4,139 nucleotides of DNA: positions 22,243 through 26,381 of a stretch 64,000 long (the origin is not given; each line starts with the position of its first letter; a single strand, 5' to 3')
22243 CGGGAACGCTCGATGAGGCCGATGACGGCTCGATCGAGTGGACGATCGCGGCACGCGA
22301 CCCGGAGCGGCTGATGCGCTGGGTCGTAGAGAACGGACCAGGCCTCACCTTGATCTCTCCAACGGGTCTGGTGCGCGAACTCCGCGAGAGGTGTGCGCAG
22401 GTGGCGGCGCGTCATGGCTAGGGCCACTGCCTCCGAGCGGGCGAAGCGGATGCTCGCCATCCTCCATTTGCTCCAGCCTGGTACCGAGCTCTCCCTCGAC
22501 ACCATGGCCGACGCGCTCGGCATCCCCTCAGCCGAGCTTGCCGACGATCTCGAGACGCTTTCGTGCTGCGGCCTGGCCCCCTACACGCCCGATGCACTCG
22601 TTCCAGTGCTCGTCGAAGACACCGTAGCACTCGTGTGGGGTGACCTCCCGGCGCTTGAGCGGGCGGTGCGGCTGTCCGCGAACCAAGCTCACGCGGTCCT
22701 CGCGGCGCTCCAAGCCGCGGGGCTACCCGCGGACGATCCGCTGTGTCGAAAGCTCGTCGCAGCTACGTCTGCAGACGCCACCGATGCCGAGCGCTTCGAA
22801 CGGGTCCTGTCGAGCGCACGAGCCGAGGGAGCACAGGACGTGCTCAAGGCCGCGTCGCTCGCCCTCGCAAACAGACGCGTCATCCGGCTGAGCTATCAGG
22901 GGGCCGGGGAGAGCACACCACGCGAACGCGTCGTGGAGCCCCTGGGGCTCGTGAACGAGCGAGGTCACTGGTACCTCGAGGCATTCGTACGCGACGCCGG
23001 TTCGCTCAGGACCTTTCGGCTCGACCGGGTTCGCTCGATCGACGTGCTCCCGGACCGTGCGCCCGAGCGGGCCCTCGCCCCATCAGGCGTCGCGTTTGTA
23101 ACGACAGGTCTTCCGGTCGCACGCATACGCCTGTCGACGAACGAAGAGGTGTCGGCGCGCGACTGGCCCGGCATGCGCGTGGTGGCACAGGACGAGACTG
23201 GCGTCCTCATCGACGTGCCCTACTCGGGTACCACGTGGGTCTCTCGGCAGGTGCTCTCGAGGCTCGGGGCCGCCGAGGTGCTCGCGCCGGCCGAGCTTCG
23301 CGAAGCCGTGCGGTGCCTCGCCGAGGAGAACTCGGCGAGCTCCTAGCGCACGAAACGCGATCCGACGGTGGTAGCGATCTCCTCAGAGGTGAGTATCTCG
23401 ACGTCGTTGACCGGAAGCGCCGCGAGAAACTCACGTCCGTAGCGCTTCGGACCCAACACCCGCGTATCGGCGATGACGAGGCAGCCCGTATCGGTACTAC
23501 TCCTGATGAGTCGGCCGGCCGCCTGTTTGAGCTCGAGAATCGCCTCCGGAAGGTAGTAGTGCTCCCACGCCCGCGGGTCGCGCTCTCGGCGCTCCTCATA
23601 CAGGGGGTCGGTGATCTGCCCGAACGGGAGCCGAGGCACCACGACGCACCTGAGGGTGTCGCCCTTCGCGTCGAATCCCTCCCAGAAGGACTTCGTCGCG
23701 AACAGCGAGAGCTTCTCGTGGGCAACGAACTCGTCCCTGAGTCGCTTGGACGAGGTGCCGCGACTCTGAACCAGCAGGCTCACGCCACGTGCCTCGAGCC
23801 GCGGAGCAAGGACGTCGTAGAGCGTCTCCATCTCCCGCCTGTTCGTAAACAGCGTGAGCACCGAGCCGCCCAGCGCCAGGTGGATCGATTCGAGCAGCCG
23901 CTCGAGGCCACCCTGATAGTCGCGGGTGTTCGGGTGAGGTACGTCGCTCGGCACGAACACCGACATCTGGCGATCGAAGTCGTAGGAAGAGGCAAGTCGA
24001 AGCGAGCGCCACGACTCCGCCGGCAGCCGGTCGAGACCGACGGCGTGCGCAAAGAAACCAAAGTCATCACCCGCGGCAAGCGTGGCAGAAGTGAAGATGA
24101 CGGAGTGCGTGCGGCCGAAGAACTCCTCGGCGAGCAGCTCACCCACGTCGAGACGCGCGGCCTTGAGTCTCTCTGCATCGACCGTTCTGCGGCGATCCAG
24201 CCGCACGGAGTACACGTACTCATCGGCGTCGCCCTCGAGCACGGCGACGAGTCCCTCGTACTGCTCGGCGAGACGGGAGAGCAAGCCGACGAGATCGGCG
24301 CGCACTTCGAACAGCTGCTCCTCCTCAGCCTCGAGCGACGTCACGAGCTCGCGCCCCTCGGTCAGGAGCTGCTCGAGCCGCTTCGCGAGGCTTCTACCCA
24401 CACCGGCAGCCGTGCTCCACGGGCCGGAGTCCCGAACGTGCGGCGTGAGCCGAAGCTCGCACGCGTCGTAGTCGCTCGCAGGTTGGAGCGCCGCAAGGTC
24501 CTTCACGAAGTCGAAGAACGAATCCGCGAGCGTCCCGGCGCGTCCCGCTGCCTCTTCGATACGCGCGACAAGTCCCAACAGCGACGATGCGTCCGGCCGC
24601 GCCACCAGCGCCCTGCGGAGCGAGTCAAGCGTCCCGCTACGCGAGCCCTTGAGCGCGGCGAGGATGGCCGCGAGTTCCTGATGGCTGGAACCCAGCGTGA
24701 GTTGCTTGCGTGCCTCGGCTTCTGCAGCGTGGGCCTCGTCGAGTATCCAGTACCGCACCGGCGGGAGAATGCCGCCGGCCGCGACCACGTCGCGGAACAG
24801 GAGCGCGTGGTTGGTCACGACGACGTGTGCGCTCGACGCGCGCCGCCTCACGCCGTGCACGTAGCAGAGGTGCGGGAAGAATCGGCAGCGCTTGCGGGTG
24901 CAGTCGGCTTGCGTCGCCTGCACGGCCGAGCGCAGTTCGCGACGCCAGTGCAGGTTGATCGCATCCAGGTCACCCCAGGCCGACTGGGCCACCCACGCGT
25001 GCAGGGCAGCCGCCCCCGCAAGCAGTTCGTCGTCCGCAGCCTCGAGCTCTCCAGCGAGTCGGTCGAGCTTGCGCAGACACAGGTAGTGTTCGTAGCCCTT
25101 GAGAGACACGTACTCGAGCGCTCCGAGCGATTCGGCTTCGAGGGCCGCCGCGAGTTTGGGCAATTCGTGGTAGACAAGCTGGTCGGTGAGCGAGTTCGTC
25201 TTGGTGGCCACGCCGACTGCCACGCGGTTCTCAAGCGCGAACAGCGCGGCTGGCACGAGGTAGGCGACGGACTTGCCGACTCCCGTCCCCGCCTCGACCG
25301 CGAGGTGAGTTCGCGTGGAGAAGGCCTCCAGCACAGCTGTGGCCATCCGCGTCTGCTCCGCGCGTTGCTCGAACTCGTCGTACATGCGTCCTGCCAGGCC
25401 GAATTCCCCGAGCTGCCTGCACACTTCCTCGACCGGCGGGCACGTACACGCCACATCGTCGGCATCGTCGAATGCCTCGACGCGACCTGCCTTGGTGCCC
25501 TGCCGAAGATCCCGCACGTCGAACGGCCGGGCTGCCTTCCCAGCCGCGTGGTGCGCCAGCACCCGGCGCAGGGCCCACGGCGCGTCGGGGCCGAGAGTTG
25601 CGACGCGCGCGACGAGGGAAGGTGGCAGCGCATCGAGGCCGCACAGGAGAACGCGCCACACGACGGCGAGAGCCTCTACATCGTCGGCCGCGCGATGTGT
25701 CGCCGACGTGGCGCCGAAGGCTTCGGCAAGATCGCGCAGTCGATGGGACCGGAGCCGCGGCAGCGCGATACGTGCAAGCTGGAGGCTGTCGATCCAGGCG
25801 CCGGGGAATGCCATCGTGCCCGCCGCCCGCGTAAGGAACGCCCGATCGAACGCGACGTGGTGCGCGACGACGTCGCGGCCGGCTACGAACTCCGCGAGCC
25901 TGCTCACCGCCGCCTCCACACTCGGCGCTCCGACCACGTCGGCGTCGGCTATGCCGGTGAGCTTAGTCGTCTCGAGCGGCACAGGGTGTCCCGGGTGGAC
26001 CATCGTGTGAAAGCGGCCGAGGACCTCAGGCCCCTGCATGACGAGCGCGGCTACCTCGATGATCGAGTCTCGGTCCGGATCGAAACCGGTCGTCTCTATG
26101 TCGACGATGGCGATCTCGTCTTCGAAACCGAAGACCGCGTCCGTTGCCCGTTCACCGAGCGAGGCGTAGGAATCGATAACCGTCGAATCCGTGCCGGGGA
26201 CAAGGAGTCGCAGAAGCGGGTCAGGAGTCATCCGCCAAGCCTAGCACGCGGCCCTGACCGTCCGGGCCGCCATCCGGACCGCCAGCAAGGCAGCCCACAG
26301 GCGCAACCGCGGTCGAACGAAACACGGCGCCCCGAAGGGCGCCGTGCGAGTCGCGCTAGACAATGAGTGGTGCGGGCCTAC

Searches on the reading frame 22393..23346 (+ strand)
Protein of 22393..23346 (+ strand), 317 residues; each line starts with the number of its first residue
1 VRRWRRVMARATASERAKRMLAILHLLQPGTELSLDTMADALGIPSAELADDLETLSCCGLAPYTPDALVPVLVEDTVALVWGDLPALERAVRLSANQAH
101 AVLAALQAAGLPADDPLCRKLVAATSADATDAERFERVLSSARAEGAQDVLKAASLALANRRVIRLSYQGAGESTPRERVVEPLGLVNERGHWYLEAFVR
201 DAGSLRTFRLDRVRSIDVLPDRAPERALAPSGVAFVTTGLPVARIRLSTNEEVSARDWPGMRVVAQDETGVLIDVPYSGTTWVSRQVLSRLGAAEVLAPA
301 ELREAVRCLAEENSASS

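Call 41: search_protein_families(library=pfam, proteins=[window:22393-23346:+], max_evalue=0.001)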
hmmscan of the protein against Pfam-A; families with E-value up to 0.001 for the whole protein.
window:22393-23346:+ (317 aa): 3 families
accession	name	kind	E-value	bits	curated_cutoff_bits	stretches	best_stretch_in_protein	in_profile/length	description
PF13280.12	WYL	-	1.5e-20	73.4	21.8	1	150-218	2-70/70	WYL domain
PF19187.6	HTH_PafC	-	1.2e-14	54.6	32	1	17-109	3-94/115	PafC helix-turn-helix domain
PF25583.1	WCX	-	1.3e-10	41.9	23.9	1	243-311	5-73/76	WCX domain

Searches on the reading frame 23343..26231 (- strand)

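Call 41: search_protein_families(library=pfam, proteins=[window:23343-26231:-], max_evalue=0.001)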
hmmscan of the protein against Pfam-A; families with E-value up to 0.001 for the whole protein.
window:23343-26231:- (962 aa): 3 families
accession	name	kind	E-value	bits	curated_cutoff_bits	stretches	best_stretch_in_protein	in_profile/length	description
PF13307.12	Helicase_C_2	-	1.6e-34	119.8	25.3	1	787-940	8-168/170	Helicase C-terminal domain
PF00929.31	RNase_T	-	2.5e-26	93.6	24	1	42-189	2-161/164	Exonuclease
PF00270.35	DEAD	-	3.5e-06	27.3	26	0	298-352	5-61/167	DEAD/DEAH box helicase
